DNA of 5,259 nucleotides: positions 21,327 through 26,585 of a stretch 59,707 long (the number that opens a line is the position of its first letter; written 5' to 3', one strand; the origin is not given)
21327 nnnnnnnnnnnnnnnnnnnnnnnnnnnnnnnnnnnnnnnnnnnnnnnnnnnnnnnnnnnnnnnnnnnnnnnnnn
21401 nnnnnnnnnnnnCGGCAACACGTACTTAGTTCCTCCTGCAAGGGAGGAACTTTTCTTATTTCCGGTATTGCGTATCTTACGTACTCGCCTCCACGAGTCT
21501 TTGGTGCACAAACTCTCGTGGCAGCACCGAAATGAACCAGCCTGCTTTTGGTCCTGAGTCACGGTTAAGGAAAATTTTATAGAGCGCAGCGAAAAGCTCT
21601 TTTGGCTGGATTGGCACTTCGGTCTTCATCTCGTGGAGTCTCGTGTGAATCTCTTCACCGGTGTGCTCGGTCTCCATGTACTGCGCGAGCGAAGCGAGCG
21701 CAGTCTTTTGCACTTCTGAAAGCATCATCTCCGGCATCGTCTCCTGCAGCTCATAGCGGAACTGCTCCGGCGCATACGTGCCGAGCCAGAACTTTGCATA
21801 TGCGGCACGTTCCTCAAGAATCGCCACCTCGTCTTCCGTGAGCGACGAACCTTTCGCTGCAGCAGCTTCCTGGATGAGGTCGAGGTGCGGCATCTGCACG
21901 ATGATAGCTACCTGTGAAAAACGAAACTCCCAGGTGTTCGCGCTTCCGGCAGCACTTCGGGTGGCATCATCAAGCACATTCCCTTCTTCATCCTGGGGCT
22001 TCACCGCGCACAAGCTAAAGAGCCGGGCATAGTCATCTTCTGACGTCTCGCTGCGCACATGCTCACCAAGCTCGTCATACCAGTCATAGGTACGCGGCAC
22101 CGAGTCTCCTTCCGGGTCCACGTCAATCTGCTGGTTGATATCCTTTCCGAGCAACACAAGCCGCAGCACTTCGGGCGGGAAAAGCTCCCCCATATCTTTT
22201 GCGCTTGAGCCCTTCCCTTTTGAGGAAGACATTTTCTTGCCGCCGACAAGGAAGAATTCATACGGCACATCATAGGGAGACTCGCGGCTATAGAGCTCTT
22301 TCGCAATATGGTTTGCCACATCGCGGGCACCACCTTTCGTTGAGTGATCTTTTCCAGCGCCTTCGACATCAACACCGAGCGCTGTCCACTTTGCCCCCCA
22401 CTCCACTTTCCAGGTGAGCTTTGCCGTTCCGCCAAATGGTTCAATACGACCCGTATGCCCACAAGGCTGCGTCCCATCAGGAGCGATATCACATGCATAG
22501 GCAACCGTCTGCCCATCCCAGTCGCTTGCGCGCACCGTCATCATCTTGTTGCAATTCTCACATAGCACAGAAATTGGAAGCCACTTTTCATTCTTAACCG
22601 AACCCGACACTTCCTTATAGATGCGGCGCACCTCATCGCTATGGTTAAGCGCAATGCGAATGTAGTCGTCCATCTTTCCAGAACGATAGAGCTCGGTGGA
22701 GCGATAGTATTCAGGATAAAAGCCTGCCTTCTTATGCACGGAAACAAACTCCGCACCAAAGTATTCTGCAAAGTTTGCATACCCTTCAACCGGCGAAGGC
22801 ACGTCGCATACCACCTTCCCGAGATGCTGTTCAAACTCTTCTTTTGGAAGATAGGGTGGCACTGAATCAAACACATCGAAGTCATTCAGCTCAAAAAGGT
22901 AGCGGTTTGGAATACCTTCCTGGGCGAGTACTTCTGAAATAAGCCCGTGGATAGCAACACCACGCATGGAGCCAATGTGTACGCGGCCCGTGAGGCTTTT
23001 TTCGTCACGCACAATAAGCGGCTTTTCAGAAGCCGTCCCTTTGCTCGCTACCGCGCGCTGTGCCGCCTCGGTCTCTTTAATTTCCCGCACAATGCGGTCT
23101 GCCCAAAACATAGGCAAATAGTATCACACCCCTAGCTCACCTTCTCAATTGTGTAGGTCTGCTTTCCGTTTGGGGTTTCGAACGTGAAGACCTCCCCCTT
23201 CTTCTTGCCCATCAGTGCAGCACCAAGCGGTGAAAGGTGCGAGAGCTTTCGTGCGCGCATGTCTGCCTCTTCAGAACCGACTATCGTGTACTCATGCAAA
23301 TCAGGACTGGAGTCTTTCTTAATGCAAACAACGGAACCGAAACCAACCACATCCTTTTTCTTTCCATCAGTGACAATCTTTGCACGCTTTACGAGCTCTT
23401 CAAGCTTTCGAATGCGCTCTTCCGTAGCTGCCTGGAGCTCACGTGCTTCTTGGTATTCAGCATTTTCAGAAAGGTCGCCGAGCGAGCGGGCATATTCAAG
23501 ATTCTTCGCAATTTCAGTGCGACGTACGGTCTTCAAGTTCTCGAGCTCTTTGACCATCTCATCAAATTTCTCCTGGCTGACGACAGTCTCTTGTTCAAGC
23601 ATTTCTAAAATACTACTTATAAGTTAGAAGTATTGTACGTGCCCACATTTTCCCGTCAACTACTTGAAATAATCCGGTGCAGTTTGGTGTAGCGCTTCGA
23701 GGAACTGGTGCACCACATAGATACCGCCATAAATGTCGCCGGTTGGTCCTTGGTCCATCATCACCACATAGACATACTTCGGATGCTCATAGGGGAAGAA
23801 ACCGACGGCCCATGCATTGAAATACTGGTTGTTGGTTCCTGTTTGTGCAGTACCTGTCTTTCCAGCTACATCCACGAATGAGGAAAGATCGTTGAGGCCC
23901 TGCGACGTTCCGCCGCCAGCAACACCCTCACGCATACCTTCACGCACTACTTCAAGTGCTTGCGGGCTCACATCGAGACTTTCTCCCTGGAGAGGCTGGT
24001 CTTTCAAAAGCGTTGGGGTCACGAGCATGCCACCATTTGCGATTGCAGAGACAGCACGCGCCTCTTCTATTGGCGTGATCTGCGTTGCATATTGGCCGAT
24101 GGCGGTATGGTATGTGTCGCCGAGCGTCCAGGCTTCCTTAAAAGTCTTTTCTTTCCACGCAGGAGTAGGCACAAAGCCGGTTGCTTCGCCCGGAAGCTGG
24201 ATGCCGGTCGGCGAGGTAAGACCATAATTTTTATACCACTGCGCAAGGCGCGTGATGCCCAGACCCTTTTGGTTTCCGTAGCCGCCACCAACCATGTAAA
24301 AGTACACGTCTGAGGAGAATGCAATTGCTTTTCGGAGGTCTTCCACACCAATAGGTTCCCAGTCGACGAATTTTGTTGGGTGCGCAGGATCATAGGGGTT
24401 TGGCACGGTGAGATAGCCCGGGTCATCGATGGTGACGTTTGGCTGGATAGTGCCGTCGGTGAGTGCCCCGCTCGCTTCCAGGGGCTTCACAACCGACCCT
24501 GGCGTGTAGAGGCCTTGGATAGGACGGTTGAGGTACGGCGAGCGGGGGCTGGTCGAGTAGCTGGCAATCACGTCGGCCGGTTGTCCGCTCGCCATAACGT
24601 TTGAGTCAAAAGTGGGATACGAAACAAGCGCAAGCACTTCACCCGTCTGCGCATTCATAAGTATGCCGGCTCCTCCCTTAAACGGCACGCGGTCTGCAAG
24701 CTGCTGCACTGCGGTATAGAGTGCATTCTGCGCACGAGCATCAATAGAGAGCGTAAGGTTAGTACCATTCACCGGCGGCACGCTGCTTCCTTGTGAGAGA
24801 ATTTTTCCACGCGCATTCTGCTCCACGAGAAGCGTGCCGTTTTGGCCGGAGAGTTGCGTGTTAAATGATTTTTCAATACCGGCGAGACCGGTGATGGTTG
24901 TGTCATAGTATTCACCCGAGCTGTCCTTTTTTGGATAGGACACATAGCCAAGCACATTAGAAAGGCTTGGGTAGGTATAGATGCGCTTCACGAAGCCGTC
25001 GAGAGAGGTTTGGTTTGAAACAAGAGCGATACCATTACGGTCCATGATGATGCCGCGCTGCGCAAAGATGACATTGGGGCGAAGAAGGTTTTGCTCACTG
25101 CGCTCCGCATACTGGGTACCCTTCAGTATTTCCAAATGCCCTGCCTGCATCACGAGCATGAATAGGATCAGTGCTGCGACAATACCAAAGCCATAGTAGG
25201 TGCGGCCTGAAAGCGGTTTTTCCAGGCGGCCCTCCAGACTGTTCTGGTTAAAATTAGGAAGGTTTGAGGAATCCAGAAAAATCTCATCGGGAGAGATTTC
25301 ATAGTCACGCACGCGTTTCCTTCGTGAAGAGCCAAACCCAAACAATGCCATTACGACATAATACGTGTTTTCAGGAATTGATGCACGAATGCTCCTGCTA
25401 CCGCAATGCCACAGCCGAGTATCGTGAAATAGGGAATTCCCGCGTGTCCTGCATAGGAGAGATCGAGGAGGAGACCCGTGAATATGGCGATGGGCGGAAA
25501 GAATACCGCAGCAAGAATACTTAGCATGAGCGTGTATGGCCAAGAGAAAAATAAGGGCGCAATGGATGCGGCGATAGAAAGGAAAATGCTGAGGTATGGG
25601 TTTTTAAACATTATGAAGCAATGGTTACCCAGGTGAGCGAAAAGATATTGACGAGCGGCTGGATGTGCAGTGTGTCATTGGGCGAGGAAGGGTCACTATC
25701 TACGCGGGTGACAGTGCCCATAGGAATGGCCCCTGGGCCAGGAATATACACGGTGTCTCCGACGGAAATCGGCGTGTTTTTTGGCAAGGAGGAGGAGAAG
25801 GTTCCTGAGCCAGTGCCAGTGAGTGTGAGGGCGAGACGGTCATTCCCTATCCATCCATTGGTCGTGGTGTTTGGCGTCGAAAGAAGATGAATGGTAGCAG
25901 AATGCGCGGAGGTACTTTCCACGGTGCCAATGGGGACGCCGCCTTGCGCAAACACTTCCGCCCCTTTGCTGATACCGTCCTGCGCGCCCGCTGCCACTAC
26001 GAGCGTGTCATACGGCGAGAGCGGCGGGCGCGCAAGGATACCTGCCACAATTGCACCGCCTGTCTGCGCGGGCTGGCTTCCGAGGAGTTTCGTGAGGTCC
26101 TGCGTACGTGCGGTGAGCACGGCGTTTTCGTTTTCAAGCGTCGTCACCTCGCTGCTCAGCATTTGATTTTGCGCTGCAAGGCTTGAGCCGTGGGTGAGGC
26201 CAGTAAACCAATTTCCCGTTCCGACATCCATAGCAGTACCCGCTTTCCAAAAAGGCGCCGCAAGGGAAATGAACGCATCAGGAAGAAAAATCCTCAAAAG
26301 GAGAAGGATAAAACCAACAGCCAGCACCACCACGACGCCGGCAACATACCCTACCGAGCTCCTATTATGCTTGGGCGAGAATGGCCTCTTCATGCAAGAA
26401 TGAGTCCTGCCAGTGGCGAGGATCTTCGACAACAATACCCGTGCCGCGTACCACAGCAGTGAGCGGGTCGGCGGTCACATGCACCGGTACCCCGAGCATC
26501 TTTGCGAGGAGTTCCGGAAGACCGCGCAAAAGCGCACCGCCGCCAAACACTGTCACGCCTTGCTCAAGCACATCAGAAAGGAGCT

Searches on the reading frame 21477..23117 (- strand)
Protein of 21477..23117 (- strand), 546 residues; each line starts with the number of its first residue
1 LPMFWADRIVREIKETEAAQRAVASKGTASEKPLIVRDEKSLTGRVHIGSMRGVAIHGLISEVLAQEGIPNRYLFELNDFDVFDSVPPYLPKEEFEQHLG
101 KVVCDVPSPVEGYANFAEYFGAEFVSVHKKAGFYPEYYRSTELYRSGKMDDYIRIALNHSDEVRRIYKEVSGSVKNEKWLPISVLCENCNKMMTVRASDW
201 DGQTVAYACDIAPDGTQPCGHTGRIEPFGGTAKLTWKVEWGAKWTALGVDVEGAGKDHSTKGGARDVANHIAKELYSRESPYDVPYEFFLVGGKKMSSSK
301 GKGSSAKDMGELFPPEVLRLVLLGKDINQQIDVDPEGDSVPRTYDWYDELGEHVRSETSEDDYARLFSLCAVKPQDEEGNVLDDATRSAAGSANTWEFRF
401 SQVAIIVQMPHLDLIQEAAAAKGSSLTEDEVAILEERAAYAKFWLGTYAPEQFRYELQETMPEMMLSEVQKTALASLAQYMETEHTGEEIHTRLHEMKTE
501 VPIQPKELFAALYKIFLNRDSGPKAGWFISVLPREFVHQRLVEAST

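Call 64: search_protein_families(library=pfam, max_evalue=0.001, proteins=[window:21477-23117:-])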
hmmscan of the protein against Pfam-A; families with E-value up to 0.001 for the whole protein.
window:21477-23117:- (546 aa): 1 family
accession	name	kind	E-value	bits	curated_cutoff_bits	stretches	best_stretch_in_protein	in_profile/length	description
PF01921.24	tRNA-synt_1f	-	7.1e-85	285.5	27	1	4-368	2-355/360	tRNA synthetases class I (K)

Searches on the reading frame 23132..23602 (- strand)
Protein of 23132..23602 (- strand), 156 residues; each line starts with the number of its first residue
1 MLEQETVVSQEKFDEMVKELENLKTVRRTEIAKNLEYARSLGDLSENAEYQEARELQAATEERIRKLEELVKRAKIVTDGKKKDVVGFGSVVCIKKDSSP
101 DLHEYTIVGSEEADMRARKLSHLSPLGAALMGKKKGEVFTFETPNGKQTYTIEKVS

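Call 64: search_protein_families(library=pfam, max_evalue=0.001, proteins=[window:23132-23602:-])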
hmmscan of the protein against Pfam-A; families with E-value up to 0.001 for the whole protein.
window:23132-23602:- (156 aa): 2 families
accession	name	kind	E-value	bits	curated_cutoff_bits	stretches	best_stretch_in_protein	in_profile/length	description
PF01272.25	GreA_GreB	-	2.8e-25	88.5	26.9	1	82-156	2-76/77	Transcription elongation factor, GreA/GreB, C-term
PF03449.20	GreA_GreB_N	-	1.7e-22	79.9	24.5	1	7-76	2-71/71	Transcription elongation factor, N-terminal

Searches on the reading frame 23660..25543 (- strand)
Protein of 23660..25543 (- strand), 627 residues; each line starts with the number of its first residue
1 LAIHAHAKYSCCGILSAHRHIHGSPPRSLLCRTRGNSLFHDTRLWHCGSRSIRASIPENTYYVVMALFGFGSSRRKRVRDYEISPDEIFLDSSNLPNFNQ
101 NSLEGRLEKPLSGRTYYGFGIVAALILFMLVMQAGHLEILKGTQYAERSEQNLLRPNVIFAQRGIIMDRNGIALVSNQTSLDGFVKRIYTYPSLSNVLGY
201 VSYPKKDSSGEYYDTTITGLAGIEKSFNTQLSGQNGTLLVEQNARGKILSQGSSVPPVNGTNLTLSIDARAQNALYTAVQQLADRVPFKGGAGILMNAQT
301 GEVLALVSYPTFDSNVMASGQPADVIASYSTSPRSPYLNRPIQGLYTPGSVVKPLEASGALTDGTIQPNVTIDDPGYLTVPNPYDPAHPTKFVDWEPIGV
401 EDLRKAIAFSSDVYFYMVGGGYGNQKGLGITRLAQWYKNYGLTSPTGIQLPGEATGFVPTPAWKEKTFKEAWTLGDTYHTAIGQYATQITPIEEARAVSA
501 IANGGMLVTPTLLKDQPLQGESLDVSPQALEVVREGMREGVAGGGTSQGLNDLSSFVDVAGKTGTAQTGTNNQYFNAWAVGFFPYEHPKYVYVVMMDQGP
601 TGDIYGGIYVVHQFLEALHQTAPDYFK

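Call 64: search_protein_families(library=pfam, max_evalue=0.001, proteins=[window:23660-25543:-])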
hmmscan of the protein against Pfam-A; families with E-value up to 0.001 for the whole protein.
window:23660-25543:- (627 aa): 2 families
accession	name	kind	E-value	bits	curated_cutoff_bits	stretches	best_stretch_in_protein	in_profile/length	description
PF00905.27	Transpeptidase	-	2e-58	198.4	22.1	1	292-603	2-283/299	Penicillin binding protein transpeptidase domain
PF03717.20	PBP_dimer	-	1.4e-13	52.1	24.4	1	186-251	107-178/180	Penicillin-binding Protein dimerisation domain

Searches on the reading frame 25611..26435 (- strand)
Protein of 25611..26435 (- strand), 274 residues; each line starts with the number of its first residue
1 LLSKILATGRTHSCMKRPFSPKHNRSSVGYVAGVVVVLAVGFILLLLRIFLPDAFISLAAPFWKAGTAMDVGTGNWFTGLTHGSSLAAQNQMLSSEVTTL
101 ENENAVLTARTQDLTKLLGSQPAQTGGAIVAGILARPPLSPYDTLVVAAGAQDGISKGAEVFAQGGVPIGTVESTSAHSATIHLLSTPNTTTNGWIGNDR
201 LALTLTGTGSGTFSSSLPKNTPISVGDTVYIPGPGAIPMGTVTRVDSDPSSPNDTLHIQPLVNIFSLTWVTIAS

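Call 65: search_protein_families(library=pfam, max_evalue=0.001, proteins=[window:25611-26435:-])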
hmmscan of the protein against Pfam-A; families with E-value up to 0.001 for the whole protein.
window:25611-26435:- (274 aa): 1 family
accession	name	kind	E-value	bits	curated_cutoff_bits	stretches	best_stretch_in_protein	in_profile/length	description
PF04085.20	MreC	-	1.5e-18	67.5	28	1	134-273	2-146/147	Rod shape-determining protein MreC, barrel core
